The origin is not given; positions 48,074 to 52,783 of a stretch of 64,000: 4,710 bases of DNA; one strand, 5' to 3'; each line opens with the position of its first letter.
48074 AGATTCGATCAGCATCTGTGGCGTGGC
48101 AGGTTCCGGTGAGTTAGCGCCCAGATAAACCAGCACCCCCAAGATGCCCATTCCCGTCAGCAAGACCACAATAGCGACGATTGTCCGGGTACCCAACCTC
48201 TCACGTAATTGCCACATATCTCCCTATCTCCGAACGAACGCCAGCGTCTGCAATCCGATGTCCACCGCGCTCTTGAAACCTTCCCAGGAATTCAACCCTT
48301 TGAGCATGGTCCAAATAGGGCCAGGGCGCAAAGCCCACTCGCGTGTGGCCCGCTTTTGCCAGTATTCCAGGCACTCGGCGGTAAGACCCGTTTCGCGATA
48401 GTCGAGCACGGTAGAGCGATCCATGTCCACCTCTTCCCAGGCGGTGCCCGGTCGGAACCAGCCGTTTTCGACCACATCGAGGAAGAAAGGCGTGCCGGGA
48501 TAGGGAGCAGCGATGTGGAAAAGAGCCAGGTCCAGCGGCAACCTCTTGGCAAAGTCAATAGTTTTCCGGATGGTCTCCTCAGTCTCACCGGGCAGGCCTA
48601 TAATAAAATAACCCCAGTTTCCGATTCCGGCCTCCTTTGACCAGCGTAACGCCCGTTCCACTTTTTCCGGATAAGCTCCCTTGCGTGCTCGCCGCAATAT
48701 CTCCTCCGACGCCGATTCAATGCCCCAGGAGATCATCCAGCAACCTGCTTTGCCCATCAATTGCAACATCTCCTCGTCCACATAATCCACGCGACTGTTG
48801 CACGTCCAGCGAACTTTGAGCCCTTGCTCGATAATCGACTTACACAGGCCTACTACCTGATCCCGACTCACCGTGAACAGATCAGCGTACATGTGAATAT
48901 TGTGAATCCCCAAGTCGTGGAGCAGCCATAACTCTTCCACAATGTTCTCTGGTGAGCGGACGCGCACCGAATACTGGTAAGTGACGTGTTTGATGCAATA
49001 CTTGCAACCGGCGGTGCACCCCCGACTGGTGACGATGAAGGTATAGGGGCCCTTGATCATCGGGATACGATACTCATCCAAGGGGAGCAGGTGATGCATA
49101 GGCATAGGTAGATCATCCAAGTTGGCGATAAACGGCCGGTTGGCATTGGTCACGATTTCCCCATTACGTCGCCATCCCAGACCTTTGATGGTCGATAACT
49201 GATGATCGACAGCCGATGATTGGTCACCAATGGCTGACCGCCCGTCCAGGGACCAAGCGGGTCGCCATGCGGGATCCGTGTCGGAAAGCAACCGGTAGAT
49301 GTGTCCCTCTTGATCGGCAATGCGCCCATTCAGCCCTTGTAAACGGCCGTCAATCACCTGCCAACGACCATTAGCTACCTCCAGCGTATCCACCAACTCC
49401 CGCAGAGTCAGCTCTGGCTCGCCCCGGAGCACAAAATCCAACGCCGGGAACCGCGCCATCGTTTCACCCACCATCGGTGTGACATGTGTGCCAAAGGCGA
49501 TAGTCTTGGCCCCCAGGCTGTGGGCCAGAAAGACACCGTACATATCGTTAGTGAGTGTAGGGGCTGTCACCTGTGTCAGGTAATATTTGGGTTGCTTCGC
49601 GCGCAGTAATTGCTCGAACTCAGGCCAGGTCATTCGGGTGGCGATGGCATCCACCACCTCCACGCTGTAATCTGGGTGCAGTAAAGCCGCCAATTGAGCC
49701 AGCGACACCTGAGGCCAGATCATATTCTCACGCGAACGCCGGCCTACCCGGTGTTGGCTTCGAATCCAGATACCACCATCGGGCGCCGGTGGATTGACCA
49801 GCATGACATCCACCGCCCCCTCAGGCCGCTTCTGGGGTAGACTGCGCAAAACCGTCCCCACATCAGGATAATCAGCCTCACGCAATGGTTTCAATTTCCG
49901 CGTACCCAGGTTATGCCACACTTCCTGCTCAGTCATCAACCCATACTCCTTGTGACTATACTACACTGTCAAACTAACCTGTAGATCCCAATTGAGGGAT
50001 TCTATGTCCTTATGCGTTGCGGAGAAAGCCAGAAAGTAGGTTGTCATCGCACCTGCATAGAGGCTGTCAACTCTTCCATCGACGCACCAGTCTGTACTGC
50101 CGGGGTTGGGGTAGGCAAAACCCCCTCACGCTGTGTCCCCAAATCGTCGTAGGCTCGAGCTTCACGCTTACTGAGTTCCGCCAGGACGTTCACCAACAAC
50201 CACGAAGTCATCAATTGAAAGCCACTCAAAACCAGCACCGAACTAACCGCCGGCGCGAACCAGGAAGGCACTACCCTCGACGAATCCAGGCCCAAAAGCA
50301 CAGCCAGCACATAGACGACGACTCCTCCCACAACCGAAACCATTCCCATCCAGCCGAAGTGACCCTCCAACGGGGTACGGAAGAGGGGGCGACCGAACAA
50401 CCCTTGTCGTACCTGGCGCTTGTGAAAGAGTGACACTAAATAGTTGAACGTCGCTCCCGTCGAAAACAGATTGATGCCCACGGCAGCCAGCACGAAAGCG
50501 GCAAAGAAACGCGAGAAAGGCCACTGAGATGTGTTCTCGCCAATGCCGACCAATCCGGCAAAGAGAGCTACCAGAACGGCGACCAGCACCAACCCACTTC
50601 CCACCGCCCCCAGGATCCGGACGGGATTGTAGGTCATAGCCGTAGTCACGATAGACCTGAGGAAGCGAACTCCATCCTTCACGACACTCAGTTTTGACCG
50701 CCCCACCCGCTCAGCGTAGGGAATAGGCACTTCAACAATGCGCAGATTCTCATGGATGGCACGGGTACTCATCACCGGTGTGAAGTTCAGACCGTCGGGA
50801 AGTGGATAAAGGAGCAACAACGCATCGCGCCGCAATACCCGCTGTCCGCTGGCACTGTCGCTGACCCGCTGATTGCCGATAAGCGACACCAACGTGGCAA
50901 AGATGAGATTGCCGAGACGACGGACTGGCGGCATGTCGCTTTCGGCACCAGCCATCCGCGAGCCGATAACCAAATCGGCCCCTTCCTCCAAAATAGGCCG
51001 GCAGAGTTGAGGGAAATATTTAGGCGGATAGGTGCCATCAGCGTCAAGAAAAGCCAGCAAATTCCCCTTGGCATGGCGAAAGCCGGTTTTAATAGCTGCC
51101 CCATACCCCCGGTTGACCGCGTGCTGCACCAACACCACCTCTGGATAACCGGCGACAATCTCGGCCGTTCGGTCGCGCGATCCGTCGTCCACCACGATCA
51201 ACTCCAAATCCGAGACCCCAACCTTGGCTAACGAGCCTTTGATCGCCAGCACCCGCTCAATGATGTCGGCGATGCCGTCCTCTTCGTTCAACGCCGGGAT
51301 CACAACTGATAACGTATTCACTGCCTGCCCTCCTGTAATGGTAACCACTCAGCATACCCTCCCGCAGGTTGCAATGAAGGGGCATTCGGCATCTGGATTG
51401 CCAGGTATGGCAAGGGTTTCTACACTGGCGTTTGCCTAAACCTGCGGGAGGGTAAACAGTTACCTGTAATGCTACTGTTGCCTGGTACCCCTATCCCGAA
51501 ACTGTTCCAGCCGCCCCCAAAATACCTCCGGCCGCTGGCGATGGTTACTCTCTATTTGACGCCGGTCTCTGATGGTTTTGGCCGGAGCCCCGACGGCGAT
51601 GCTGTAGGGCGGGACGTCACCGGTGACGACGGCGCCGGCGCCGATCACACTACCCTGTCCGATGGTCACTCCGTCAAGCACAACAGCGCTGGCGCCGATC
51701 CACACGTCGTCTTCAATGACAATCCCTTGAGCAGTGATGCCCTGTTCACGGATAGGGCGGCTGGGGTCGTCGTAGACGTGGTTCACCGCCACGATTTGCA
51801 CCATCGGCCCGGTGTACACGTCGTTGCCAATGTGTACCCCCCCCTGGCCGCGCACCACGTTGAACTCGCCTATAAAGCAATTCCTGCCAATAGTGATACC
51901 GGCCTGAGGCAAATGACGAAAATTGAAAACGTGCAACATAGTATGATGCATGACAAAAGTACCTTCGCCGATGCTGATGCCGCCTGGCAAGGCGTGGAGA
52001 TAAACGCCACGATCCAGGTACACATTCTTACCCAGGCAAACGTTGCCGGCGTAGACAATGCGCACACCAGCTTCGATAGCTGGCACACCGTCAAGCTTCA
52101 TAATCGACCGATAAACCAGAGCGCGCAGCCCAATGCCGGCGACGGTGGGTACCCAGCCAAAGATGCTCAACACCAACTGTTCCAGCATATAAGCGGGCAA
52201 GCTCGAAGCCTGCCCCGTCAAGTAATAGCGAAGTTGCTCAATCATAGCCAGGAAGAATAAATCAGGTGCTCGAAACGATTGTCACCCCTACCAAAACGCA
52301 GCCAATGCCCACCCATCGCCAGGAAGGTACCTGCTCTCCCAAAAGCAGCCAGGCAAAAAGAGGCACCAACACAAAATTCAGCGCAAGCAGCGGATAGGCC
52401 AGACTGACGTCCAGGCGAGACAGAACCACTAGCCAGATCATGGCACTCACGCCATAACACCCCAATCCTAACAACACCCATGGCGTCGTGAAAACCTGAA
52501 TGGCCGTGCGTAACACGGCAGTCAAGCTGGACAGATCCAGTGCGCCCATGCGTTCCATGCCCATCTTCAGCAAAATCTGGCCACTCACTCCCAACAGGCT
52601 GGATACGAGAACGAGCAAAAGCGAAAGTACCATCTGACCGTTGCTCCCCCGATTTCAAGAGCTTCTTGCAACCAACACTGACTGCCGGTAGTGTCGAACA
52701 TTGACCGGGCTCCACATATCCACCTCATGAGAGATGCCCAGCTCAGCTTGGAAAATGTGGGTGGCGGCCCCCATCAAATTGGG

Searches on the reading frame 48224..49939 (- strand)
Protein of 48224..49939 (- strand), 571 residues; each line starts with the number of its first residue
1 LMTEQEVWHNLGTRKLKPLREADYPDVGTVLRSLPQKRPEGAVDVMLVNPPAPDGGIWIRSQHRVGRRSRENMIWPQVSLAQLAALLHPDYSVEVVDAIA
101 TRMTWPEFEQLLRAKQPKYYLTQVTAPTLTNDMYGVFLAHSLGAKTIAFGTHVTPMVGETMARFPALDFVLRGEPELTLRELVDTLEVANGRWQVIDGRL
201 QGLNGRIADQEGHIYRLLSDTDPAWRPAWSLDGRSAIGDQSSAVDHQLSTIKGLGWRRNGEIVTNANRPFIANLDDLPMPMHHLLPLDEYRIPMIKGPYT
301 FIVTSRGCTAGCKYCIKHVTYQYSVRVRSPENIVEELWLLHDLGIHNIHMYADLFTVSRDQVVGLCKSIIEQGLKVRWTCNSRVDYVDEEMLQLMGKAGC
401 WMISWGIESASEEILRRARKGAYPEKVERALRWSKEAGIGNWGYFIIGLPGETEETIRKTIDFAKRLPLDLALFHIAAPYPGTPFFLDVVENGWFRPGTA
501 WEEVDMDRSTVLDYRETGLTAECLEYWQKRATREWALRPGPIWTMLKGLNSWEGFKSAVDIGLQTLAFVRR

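Call 11: search_protein_families(library=pfam, proteins=[window:48224-49939:-], max_evalue=0.001)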
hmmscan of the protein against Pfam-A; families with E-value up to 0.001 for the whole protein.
window:48224-49939:- (571 aa): 2 families
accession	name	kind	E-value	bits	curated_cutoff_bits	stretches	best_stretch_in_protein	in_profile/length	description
PF04055.27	Radical_SAM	-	2.5e-29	103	29.5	1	302-464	1-166/166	Radical SAM superfamily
PF02310.24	B12-binding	-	0.00071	19.8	32.1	0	74-182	11-120/121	B12 binding domain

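Call 59: search_protein_families(library=ncbifam, proteins=[window:48224-49939:-], max_evalue=0.001)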
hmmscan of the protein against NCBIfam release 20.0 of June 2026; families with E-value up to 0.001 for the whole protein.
window:48224-49939:- (571 aa): 29 families (the best 25 are shown)
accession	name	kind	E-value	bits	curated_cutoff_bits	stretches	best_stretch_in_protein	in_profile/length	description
TIGR03471.1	HpnJ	equivalog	1.4e-60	205.5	577.6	1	245-570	139-468/472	hopanoid biosynthesis associated radical SAM protein HpnJ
NF050148.1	rSAM_ApyD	equivalog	5.1e-41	140.8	750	1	247-489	150-393/645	RiPP biosynthesis radical SAM protein ApyD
TIGR02026.1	BchE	equivalog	1.1e-40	139.9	481.35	2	245-492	141-390/497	magnesium-protoporphyrin IX monomethyl ester anaerobic oxidative cyclase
NF038361.1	rSAM_Sden_1168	equivalog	4.9e-33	114.5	575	1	251-511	227-494/560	Sden_1168 family B12-binding radical SAM P-methyltransferase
TIGR04479.1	bcpD_PhpK_rSAM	subfamily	8e-33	113.6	600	1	245-471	194-413/504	PhpK family radical SAM P-methyltransferase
TIGR04014.1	B12_SAM_MJ_0865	equivalog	2.3e-32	112.4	360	1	247-490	114-359/434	methyl-coenzyme M reductase glutamine C-methyltransferase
NF033070.1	rSAM_AprD4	equivalog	1.1e-30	107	500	1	269-496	165-397/456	AprD4 family radical SAM diol-dehydratase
TIGR04072.2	rSAM_ladder_B12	equivalog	1.7e-22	79.7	360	1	302-468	183-350/443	lipid biosynthesis B12-binding/radical SAM protein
TIGR04013.1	B12_SAM_MJ_1487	hypoth_equivalog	2.8e-21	75.8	251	2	383-486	248-354/382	TIGR04013 family B12-binding domain/radical SAM domain-containing protein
TIGR04385.1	B12_rSAM_cofa1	equivalog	3.5e-21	76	450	1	300-467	196-364/438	B12 lower ligand biosynthesis radical SAM protein BzaD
TIGR03975.1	rSAM_ocin_1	subfamily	2e-19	69.5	281.85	1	245-463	205-426/606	RiPP maturation radical SAM C-methyltransferase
NF045585.1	rSAM_slr0320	equivalog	4.7e-19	68.3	775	1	299-467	235-409/511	photosystem II high light acclimation radical SAM protein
TIGR04295.1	B12_rSAM_oligo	hypoth_equivalog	8e-16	57.7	400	1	294-413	195-307/422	TIGR04295 family B12-binding domain-containing radical SAM protein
TIGR04367.1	HpnR_B12_rSAM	equivalog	2.1e-14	53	650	1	270-485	158-369/490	hopanoid C-3 methylase HpnR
NF040542.1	rSAM_RCCLKC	equivalog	1.9e-13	50.4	450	1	304-467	185-350/423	arsinothricin biosynthesis radical SAM protein ArsL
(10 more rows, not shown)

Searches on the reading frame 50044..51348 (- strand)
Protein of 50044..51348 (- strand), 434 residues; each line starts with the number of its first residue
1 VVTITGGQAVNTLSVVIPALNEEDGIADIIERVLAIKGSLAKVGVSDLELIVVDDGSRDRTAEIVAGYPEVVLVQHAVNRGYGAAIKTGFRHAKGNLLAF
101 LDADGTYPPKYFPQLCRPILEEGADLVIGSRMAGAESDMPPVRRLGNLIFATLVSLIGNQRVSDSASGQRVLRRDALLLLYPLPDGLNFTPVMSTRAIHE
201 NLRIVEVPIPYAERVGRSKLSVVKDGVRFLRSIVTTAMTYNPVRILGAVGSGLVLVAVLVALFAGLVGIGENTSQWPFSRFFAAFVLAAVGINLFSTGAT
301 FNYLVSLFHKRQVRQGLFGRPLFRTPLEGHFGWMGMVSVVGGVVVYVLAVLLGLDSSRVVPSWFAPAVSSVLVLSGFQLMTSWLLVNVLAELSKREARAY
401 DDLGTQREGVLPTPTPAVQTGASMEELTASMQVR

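Call 11: search_protein_families(library=pfam, proteins=[window:50044-51348:-], max_evalue=0.001)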
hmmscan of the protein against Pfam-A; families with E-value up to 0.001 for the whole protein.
window:50044-51348:- (434 aa): 3 families
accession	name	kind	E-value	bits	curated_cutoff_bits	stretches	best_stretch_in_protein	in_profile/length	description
PF00535.33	Glycos_transf_2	-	1.4e-32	113.4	23.3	1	14-177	1-164/168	Glycosyl transferase family 2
PF13641.12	Glyco_tranf_2_3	-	2.9e-09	37.7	27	1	13-127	3-119/230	Glycosyltransferase like family 2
PF10111.15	Glyco_tranf_2_2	-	2.4e-06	27.7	27.3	1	14-109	1-96/276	Glycosyltransferase like family 2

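Call 19: search_protein_families(library=pfam, proteins=[window:50044-51348:-], max_evalue=0.01)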
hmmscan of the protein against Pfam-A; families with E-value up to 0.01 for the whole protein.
window:50044-51348:- (434 aa): 4 families
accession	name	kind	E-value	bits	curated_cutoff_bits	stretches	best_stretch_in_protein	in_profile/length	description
PF00535.33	Glycos_transf_2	-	1.4e-32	113.4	23.3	1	14-177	1-164/168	Glycosyl transferase family 2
PF13641.12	Glyco_tranf_2_3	-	2.9e-09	37.7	27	1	13-127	3-119/230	Glycosyltransferase like family 2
PF10111.15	Glyco_tranf_2_2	-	2.4e-06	27.7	27.3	1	14-109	1-96/276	Glycosyltransferase like family 2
PF13704.12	Glyco_tranf_2_4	-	0.0027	18.6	27.5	1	42-104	16-81/98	Glycosyl transferase family 2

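Call 58: search_solved_structures(query=window:50044-51348:-, max_evalue=0.001)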
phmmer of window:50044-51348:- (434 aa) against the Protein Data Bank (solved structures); distinct sequences matched with E-value up to 0.001: 27.
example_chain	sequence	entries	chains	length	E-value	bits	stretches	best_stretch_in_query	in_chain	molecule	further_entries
9bhc_C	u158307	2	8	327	2.1e-22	82.7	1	10-318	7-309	Undecaprenyl-phosphate 4-deoxy-4-formamido-L-arabinose transferase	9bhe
8vxh_A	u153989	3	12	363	2.7e-22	82.4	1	10-318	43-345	Undecaprenyl-phosphate 4-deoxy-4-formamido-L-arabinose transferase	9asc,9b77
9hwj_A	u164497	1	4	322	6.6e-22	81.1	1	10-322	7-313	Undecaprenyl-phosphate 4-deoxy-4-formamido-L-arabinose transferase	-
5mlz_A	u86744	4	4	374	7.6e-17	64.5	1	13-233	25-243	Dolichol monophosphate mannose synthase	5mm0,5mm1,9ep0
2z87_A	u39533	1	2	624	2.8e-11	46.1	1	11-113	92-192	Chondroitin synthase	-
2z86_A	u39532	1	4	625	2.8e-11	46.1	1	11-113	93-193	Chondroitin synthase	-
5eke_A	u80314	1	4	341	1.2e-10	44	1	9-310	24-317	Uncharacterized glycosyltransferase sll0501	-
5ekp_C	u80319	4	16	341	1.5e-10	43.7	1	9-308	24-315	Uncharacterized glycosyltransferase sll0501 | Glycosyltransferase sll0501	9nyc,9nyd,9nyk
9nye_A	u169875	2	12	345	1.6e-10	43.6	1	9-308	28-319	Glycosyltransferase sll0501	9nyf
7pdo_A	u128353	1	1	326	1.3e-09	40.6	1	6-130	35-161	Glucosyl-3-phosphoglycerate synthase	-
7p5l_A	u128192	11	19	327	1.3e-09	40.6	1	6-130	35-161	Glucosyl-3-phosphoglycerate synthase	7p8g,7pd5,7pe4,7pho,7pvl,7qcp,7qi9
3ckj_A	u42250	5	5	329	4.5e-08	35.6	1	6-126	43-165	Putative uncharacterized protein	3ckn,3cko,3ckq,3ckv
4y6n_A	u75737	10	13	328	2.6e-07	33.1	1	7-127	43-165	Glucosyl-3-phosphoglycerate synthase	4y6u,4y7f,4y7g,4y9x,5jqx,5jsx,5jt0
3e25_A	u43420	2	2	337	2.8e-07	33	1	7-127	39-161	Putative uncharacterized protein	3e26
4ddz_A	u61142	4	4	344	2.9e-07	32.9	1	7-127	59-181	GLUCOSYL-3-PHOSPHOGLYCERATE SYNTHASE (GpgS) | Glucosyl-3-phosphoglycerate synthase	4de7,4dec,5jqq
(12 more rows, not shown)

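Call 59: search_protein_families(library=ncbifam, proteins=[window:50044-51348:-], max_evalue=0.001)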
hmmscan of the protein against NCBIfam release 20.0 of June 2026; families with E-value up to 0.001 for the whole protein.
window:50044-51348:- (434 aa): 18 families
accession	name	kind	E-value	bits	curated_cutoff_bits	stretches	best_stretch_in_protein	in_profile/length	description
TIGR04182.1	glyco_TIGR04182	equivalog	3.6e-37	128.4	325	1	14-306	3-284/293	S-layer glycoprotein N-glycosyltransferase AglJ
NF041391.1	DPhHxTase_Halo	equivalog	8.3e-29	100.1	375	1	21-237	5-209/213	dolichyl-phosphate hexose transferase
NF007986.1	PRK10714.1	equivalog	1.1e-25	90.4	529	1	9-308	4-297/316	undecaprenyl-phosphate 4-deoxy-4-formamido-L-arabinose transferase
NF047588.1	GlcsyltransPgfSStrep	equivalog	5e-20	71.9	500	1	13-311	3-294/308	glycosyltransferase PgfS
NF058614.1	PPMAGASynPpgS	equivalog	9.1e-19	67.8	370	1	15-209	4-194/226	polyprenyl-phospho-N-acetylgalactosaminyl synthase PpgS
TIGR04283.1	glyco_like_mftF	equivalog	2.9e-15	56.5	182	1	13-119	1-97/221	TIGR04283 family arsenosugar biosynthesis glycosyltransferase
NF010496.0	PRK13915.1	equivalog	3.1e-14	52.8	262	1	9-127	29-151/307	glucosyl-3-phosphoglycerate synthase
NF007482.0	PRK10073.1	equivalog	3.3e-13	49.4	423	1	10-122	5-113/334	glycosyltransferase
TIGR03965.1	mycofact_glyco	equivalog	4.9e-13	48.7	280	1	10-129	73-189/467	mycofactocin biosynthesis glycosyltransferase MftF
TIGR03937.1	PgaC_IcaA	equivalog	4.1e-12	45.8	422.3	1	9-105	43-136/407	poly-beta-1,6-N-acetyl-D-glucosamine synthase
NF041875.1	EPS_EpsD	equivalog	2.9e-10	40.1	370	1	13-141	1-127/325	exopolysaccharide biosynthesis glycosyltransferase EpsD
NF047683.1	TeichurnBiosyTuaG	equivalog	4.6e-08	33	400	1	11-109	6-101/252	teichuronic acid biosynthesis protein TuaG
NF038302.1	EPS_HpsE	equivalog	2e-07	30.3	300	1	13-108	3-100/307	hormogonium polysaccharide biosynthesis glycosyltransferase HpsE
NF041394.1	GtaseAglG_Halo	equivalog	1.6e-05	24.4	440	1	39-133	24-120/304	glucosyl-dolichyl phosphate glucuronosyltransferase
TIGR03469.1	HpnB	hypoth_equivalog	9e-05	21.6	379.25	1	10-70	43-97/386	hopene-associated glycosyltransferase HpnB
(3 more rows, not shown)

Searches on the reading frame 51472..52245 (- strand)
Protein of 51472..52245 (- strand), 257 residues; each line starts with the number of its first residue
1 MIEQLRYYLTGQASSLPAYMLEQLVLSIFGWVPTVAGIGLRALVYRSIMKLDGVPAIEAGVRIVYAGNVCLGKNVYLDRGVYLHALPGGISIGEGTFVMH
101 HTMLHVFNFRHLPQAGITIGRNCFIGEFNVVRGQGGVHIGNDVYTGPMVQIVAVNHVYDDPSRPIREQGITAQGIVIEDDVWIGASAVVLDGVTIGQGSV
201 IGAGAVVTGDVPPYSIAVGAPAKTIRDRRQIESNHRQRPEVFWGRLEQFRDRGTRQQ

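Call 19: search_protein_families(library=pfam, proteins=[window:51472-52245:-], max_evalue=0.01)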
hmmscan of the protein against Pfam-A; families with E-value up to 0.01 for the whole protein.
window:51472-52245:- (257 aa): 3 families
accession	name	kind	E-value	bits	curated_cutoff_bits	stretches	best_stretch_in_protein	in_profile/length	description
PF00132.30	Hexapep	-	9.7e-18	63.5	27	1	174-209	1-36/36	Bacterial transferase hexapeptide (six repeats)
PF14602.12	Hexapep_2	-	8.8e-09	35.4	27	1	175-208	2-33/34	Hexapeptide repeat of succinyl-transferase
PF25084.1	LbH_EIF2B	-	0.0038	17.7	54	0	173-207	60-93/105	EIF2B subunit epsilon LbH domain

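Call 59: search_protein_families(library=ncbifam, proteins=[window:51472-52245:-], max_evalue=0.001)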
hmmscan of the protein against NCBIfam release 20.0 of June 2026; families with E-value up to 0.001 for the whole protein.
window:51472-52245:- (257 aa): 43 families (the best 25 are shown)
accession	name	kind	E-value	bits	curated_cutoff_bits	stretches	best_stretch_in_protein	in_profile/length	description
NF007797.0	PRK10502.1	subfamily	1.7e-20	73.5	192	1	117-230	73-181/183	WcaF family extracellular polysaccharide biosynthesis acetyltransferase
NF007240.0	PRK09677.1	equivalog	1.1e-19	70.7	243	1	114-228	63-184/192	putative lipopolysaccharide biosynthesis O-acetyl transferase WbbJ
TIGR03308.1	phn_thr-fam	hypoth_equivalog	1.2e-17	64.5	201.65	1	172-234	106-168/204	phosphonate metabolim protein, transferase hexapeptide repeat family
NF007076.0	PRK09527.1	equivalog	1.3e-17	63.9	347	1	116-230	75-187/203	galactoside O-acetyltransferase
NF000311.1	Vat_ABCDEFH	equivalog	1.4e-16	60.7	300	1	174-233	110-169/201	Vat family streptogramin A O-acetyltransferase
TIGR03532.1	DapD_Ac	equivalog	1.7e-16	60.6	231.75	1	171-230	157-216/231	2,3,4,5-tetrahydropyridine-2,6-dicarboxylate N-acetyltransferase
NF000490.1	chloram_CatB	equivalog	3.7e-16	59.1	350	1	169-230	104-166/210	type B chloramphenicol O-acetyltransferase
NF041874.1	EPS_EpsC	equivalog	8e-16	58.2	150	1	115-227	60-166/168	serine O-acetyltransferase EpsC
TIGR03570.1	NeuD_NnaD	subfamily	2.4e-15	56.7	160.8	1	117-223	100-202/202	NeuD/PglB/VioB family sugar acetyltransferase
NF033468.1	stregram_VatI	exception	1.1e-14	54.7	415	1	155-231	94-169/208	streptogramin A O-acetyltransferase Vat(I)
NF007499.0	PRK10092.1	equivalog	1.1e-14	54.6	314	1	117-226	74-181/183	maltose O-acetyltransferase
NF000101.1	stregram_VatA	exception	4.5e-14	52.6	450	1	174-228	118-172/219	streptogramin A O-acetyltransferase Vat(A)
TIGR04008.1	WcaF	equivalog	2.1e-13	50.6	326.3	1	117-229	72-179/180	colanic acid biosynthesis acetyltransferase WcaF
NF058585.1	HptprglPActTf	PfamEq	5.7e-13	48.8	300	1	175-237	107-169/172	heptaprenylglyceryl phosphate O-acetyltransferase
NF050158.1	CarbAnhydGPos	equivalog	5.6e-12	45.7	250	1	174-231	87-146/172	gamma carbonic anhydrase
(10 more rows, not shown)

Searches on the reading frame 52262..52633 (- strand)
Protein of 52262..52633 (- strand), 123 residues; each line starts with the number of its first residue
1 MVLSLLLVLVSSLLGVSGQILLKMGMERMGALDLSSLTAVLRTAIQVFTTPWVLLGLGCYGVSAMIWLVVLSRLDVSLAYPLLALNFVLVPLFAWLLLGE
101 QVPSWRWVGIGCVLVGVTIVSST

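Call 19: search_protein_families(library=pfam, proteins=[window:52262-52633:-], max_evalue=0.01)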
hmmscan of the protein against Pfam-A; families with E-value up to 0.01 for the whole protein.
window:52262-52633:- (123 aa): 3 families
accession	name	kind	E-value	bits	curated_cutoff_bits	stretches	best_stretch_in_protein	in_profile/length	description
PF00892.27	EamA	-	2e-08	35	28.2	1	48-121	54-134/135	EamA-like transporter family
PF10639.15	TMEM234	-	0.0015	19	30.1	1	7-120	1-112/113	Putative transmembrane family 234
PF00893.25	Multi_Drug_Res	-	0.0022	18.9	23.7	1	49-112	28-92/93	Small Multidrug Resistance protein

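Call 59: search_protein_families(library=ncbifam, proteins=[window:52262-52633:-], max_evalue=0.001)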
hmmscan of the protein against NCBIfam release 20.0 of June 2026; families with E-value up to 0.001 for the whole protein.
window:52262-52633:- (123 aa): 7 families
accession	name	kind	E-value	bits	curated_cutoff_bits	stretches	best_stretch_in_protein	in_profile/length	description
NF011625.2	PRK15051.1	equivalog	7e-16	58.4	92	1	7-123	5-110/111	4-amino-4-deoxy-L-arabinose-phosphoundecaprenol flippase subunit ArnE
NF002816.2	PRK02971.1-2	equivalog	2.9e-14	53.5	99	1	8-122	3-118/120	4-amino-4-deoxy-L-arabinose-phosphoundecaprenol flippase subunit ArnF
NF033137.0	SMR_qac_int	equivalog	4e-06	27.3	188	1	55-120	34-100/109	Qac family quaternary ammonium compound efflux SMR transporter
TIGR03340.1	phn_DUF6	hypoth_equivalog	1.2e-05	25.2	288.15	1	3-122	1-135/281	phosphonate utilization associated putative membrane protein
NF000067.2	SMR_qac_FL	exception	0.00032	21.2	205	1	57-120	37-101/110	quaternary ammonium compound efflux SMR transporter QacL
NF000278.1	SMR_qac_G2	exception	0.00054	20.3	220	1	63-120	43-101/110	quaternary ammonium compound efflux SMR transporter QacG2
NF000276.2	SMR_qac_E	exception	0.00081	19.7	185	1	59-119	38-99/101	quaternary ammonium compound efflux SMR transporter QacE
